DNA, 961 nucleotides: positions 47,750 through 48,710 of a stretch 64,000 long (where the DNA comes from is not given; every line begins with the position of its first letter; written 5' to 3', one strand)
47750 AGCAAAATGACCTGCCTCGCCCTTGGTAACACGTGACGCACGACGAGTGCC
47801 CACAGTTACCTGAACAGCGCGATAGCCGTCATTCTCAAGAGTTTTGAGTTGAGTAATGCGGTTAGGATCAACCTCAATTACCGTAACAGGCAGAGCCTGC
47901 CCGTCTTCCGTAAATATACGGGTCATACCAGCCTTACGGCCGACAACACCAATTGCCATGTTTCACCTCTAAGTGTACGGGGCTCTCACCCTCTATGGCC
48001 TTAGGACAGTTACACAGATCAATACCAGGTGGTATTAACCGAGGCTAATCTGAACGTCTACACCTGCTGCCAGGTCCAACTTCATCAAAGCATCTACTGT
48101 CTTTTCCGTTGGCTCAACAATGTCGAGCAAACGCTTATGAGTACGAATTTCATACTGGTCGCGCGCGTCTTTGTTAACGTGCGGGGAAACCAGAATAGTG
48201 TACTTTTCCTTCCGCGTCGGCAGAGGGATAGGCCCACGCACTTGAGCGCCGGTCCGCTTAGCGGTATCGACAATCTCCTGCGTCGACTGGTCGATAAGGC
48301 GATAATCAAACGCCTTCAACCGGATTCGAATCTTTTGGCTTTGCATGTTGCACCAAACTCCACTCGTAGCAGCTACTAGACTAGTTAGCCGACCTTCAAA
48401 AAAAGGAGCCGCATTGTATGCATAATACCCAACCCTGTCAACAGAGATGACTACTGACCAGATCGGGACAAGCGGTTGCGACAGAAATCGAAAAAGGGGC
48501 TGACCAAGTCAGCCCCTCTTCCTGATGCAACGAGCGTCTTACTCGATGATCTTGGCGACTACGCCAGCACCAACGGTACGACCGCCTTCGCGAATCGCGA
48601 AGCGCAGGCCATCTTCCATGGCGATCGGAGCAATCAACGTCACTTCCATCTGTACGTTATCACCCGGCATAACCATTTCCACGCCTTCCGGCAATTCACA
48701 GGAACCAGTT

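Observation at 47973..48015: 23S rRNA mimic between rpsJ and rplC: candidate alternative L4 (or L24) autoregulatory switch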

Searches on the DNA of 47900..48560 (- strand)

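Call 5: search_rna_families(source=window, start=47900, end=48560, threshold=evalue, max_evalue=10, show_alignments=4)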
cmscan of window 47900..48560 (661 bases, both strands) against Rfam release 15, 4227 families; matches with E-value up to 10: 4.
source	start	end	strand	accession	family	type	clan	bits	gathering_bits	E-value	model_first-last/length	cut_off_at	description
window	48485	48540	-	RF02066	STnc320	Gene; sRNA;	-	24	50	0.042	1-55/55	no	Salmonella enterica sRNA STnc320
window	48484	48528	-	RF04295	mir-329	Gene; miRNA;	CL00149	18.7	76.8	0.36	1-80/80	no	mir-329 microRNA precursor family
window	48430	48514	-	RF02843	RefA5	Gene; antisense;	-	17.2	91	0.9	1-68/68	no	Enterococcus sRNA A5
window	48491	48521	-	RF03361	mir-3136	Gene; miRNA;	-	14.8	86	9.1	1-78/78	no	mir-3136 microRNA precursor family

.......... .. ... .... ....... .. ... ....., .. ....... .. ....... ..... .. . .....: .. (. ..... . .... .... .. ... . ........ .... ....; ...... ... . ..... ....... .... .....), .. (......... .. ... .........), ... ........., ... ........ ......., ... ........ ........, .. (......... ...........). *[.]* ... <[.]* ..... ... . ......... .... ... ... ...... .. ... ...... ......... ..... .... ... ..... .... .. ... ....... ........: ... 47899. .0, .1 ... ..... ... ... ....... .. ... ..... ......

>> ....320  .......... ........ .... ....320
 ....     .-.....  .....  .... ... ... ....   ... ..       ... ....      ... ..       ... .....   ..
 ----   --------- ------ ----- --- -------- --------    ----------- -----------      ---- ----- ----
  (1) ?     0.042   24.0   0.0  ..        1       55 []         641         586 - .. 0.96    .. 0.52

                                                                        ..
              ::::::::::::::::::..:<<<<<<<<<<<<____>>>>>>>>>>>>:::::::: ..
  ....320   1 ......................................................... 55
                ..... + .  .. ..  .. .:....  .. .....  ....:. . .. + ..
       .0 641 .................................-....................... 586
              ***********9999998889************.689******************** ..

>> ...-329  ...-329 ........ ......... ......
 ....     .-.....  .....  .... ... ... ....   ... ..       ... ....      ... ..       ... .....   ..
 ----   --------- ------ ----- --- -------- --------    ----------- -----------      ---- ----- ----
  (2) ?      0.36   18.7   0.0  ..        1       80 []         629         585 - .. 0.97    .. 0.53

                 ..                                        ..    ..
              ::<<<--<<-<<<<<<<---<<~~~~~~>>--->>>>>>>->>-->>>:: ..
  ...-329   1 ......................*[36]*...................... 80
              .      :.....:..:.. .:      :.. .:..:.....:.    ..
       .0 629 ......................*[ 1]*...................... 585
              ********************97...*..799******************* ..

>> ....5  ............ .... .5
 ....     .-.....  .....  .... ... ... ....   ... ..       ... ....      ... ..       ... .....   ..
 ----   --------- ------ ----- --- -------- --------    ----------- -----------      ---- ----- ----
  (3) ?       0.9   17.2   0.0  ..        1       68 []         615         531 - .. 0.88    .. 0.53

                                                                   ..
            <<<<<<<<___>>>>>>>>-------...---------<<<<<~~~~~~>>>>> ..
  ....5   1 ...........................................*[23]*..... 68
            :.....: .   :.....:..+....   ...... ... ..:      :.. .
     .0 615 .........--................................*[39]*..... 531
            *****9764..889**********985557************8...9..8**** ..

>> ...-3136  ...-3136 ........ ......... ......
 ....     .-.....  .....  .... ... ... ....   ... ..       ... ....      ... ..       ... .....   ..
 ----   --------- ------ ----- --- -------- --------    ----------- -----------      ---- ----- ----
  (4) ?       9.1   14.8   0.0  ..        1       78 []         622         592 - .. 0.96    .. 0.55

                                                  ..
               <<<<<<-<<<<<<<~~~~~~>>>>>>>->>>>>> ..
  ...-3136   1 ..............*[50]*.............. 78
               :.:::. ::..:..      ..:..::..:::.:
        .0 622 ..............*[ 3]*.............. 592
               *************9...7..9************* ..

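Call 8: search_dna_similar(query=window:47960-48034:-, collection=ecoli_genomes, mode=distant, max_evalue=10, max_rows=5)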
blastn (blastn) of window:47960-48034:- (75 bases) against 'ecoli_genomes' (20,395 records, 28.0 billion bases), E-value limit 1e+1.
Records with a match: 7; places in all: 11; records where one place covers at least 80% of the query: 0.
Genomes with a match: 7 of 5426; with a place that covers at least 80% of the query: 0. Places per genome that has any: lowest 1, median 1, highest 5. On chromosomes: 11 places; on plasmids: 0.
Best place of each record, by identity: 90-95% 6; 80-90% 1.
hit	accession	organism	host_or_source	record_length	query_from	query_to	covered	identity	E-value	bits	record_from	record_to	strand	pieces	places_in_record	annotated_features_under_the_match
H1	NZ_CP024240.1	Escherichia coli O114:H49 strain 90-9280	missing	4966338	36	62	36%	92.6%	6e-1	41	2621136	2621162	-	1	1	23S ribosomal RNA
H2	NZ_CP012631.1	Escherichia coli strain SF-173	Homo sapiens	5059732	36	62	36%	92.6%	6e-1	41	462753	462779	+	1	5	23S ribosomal RNA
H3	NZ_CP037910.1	Escherichia coli strain YSP8-1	pig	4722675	36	62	36%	92.6%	6e-1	41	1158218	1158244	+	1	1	23S ribosomal RNA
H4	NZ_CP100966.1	Escherichia coli strain ET350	Hoplobatrachus rugulosus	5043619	36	62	36%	92.6%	6e-1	41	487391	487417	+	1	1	23S ribosomal RNA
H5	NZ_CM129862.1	Escherichia coli strain SW070917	wastewater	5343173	36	62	36%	92.6%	6e-1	41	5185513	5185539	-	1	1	23S ribosomal RNA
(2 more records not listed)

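Call 21: get_annotated_region(hit=H2, flank=400)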
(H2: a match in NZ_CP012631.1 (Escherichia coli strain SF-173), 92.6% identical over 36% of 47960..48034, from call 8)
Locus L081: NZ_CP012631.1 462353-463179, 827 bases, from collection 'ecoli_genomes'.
description: Escherichia coli strain SF-173 chromosome, complete genome
organism: Escherichia coli strain SF-173 (NCBI taxid 562)
replicon: chromosome; assembly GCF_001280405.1
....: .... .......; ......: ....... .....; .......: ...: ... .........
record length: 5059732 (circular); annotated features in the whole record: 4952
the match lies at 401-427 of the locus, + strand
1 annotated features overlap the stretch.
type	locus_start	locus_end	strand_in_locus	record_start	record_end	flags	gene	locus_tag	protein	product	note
rRNA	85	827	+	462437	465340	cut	-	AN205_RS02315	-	23S ribosomal RNA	-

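Call 33: build_rna_model(alignment_id=A1, structure=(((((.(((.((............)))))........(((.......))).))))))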
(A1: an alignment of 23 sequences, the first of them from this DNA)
Model R1 built from alignment A1 (23 sequences, 56 columns); structure: as given.
model positions 49; base pairs 13; branch points 1; effective number of sequences 5.74; information 1.128 bits per position. Calibrated on 0.2 Mb of random sequence (short: E-values are rough).
structure used (alignment columns):
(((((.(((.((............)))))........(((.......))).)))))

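Call 34: search_with_rna_model(model_id=R1, sources=[window, L081, L001, L002, L003, L004, L005, L006, L007, L008, L009, L010, L011, L012, L013, L014, L015, L016, L017, L018, L019, L020, L021, L022, L023, L024, L025, L026, L027, L028, L029, L030, L031, L032, L033, L034, L035, L036, L037, L038, L039, L040, L041, L042, L043, L044, L045, L046, L047, L048, L049, L050, L051, L052, L053, L054, L055, L056, L057, L058, L059, L060, L061, L062, L063, L064, L065, L066, L067, L068, L069, L070, L071, L072, L073, L074, L075, L076, L077, L078, L079, L080], max_evalue=1, make_alignment=true, show_alignments=0)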
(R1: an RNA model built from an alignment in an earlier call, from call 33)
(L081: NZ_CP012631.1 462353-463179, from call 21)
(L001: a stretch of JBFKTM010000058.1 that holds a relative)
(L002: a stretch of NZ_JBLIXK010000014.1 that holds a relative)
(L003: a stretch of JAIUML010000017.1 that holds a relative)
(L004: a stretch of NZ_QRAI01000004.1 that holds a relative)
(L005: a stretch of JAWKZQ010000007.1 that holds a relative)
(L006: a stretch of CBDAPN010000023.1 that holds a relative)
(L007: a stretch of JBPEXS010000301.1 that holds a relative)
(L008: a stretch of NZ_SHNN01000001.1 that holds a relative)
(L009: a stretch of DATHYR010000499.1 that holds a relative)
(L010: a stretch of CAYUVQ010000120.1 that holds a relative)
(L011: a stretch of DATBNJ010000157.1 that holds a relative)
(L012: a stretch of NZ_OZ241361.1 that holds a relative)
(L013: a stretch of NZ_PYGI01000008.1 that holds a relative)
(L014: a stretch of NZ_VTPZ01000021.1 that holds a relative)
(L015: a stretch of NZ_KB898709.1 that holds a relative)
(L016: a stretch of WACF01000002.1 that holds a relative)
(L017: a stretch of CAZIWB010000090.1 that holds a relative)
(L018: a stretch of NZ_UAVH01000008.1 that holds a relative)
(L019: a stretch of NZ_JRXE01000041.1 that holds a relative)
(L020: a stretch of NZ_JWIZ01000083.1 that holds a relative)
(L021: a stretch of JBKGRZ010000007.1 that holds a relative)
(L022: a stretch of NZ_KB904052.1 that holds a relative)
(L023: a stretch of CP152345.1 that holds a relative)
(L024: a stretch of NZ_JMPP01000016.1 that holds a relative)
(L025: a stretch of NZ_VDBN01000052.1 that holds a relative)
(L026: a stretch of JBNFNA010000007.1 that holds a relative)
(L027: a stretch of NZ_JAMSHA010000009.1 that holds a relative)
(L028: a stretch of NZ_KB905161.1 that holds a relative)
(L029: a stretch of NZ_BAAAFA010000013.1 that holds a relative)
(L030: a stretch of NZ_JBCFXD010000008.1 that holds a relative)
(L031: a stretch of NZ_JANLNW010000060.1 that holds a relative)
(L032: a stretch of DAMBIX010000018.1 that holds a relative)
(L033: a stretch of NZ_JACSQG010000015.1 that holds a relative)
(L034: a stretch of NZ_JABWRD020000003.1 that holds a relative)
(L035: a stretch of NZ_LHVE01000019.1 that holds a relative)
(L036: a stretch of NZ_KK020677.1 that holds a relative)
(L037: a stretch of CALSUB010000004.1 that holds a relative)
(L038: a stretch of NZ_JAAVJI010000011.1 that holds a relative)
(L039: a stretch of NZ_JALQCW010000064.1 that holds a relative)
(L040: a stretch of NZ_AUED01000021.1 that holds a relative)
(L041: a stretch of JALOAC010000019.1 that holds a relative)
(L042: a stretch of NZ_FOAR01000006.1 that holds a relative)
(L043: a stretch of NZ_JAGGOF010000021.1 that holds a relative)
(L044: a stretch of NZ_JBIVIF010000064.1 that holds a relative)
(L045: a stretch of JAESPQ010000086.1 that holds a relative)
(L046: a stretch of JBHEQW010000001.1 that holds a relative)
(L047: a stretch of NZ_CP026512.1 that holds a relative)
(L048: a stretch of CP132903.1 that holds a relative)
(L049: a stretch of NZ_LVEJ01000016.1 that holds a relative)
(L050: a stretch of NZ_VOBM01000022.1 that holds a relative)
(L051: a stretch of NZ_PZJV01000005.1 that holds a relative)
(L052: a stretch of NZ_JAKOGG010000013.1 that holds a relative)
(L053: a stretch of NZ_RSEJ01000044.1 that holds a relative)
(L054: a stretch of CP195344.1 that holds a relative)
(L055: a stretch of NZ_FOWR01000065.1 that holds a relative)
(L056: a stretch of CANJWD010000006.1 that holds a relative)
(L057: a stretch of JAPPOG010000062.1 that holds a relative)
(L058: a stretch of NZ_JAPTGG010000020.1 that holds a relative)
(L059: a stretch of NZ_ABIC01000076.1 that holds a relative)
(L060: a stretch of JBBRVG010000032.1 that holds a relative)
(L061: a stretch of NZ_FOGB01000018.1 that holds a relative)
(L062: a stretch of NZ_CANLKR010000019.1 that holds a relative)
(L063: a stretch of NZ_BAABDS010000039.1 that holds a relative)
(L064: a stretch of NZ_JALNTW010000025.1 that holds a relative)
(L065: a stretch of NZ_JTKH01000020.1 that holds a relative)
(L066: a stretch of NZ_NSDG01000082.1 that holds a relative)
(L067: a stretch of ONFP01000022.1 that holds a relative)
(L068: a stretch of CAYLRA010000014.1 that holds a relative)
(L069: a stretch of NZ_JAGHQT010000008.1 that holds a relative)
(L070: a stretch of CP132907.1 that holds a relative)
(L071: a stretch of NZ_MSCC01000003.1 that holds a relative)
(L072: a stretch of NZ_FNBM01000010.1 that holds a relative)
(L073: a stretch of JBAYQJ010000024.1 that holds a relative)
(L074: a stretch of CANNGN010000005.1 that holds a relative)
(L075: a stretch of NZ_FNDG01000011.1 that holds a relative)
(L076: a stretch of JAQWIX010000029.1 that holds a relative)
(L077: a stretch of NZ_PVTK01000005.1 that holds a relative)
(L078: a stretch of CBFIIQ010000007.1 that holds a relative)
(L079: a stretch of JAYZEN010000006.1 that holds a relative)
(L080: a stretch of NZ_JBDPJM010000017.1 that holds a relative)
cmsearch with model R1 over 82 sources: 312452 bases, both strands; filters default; matches with E-value up to 1: 49.
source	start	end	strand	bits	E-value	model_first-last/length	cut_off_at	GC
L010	779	827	+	76.7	5.1e-18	1-49/49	no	0.57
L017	1852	1900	+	76.7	5.1e-18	1-49/49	no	0.57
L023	1831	1879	+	76.7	5.2e-18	1-49/49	no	0.59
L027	735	783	+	76.7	5.2e-18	1-49/49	no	0.59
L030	626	674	+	76.7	5.2e-18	1-49/49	no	0.59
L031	1828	1876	+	76.7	5.2e-18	1-49/49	no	0.59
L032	1830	1878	+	76.7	5.2e-18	1-49/49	no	0.59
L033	1831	1879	+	76.7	5.2e-18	1-49/49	no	0.59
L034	1829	1877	+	76.7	5.2e-18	1-49/49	no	0.59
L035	1828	1876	+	76.7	5.2e-18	1-49/49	no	0.59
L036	1831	1879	+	76.7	5.2e-18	1-49/49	no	0.59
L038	1829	1877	+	76.7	5.2e-18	1-49/49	no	0.59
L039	1234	1282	+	76.7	5.2e-18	1-49/49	no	0.59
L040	1168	1216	+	76.7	5.2e-18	1-49/49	no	0.59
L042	840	888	+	76.7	5.2e-18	1-49/49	no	0.59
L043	1828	1876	+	76.7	5.2e-18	1-49/49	no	0.59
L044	1828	1876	+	76.7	5.2e-18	1-49/49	no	0.59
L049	506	554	+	76.7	5.2e-18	1-49/49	no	0.59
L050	1828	1876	+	76.7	5.2e-18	1-49/49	no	0.59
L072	1831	1879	+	76.7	5.2e-18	1-49/49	no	0.59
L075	1831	1879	+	76.7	5.2e-18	1-49/49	no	0.59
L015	1857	1905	+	76.1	7.6e-18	1-49/49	no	0.59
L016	1402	1450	+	75.8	9.3e-18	1-49/49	no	0.59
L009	1839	1887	+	75.4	1.2e-17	1-49/49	no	0.59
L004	1851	1899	+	75.3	1.2e-17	1-49/49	no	0.57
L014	548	596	+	75.3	1.3e-17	1-49/49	no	0.63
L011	1858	1906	+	75.1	1.4e-17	1-49/49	no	0.61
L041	1164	1212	+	74.6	2e-17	1-49/49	no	0.61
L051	1886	1934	+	70.7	2.3e-16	1-49/49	no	0.59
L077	1909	1957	+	70.7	2.3e-16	1-49/49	no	0.59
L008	1854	1901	+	68.6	8.9e-16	1-49/49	no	0.54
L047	1830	1878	+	66.4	3.6e-15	1-49/49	no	0.51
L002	1870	1918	+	66.1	4.3e-15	1-49/49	no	0.55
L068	1425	1473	+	65.1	8.1e-15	1-49/49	no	0.61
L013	1854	1903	+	63.9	1.7e-14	1-49/49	no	0.56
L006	1849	1898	+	62.2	5.2e-14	1-49/49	no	0.54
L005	1849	1897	+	61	1.1e-13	1-49/49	no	0.57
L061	1470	1515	+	57.8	8e-13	1-49/49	no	0.54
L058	1876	1929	+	56.9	1.4e-12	1-49/49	no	0.54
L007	1330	1397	+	56.8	1.5e-12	1-49/49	no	0.62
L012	1844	1909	+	53.9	9.3e-12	1-49/49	no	0.56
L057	1923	1965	+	53.9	9.7e-12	1-49/49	no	0.58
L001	1840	1885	+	53.2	1.5e-11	1-49/49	no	0.52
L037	1858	1922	+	51.1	5.4e-11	1-49/49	no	0.58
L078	1940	1982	+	50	1.1e-10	1-49/49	no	0.53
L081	379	427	+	49.8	1.2e-10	1-49/49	no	0.63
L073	1892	1954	+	46.8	8.6e-10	1-49/49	no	0.51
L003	642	706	+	44.2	4.3e-09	1-49/49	no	0.54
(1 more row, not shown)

Alignment A2: 49 matches aligned to the model, 76 columns, each read 5' to 3' on its own strand. Consensus structure (alignment columns), stored with it:
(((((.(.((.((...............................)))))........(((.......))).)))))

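Call 44: search_rna_families(sources=[L054, L018, L065, L020, L052, L028, L066, L023, L043, L051, L010, L002, L001, L013, L006, L069, L076, L079, L063, L080], threshold=gathering)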
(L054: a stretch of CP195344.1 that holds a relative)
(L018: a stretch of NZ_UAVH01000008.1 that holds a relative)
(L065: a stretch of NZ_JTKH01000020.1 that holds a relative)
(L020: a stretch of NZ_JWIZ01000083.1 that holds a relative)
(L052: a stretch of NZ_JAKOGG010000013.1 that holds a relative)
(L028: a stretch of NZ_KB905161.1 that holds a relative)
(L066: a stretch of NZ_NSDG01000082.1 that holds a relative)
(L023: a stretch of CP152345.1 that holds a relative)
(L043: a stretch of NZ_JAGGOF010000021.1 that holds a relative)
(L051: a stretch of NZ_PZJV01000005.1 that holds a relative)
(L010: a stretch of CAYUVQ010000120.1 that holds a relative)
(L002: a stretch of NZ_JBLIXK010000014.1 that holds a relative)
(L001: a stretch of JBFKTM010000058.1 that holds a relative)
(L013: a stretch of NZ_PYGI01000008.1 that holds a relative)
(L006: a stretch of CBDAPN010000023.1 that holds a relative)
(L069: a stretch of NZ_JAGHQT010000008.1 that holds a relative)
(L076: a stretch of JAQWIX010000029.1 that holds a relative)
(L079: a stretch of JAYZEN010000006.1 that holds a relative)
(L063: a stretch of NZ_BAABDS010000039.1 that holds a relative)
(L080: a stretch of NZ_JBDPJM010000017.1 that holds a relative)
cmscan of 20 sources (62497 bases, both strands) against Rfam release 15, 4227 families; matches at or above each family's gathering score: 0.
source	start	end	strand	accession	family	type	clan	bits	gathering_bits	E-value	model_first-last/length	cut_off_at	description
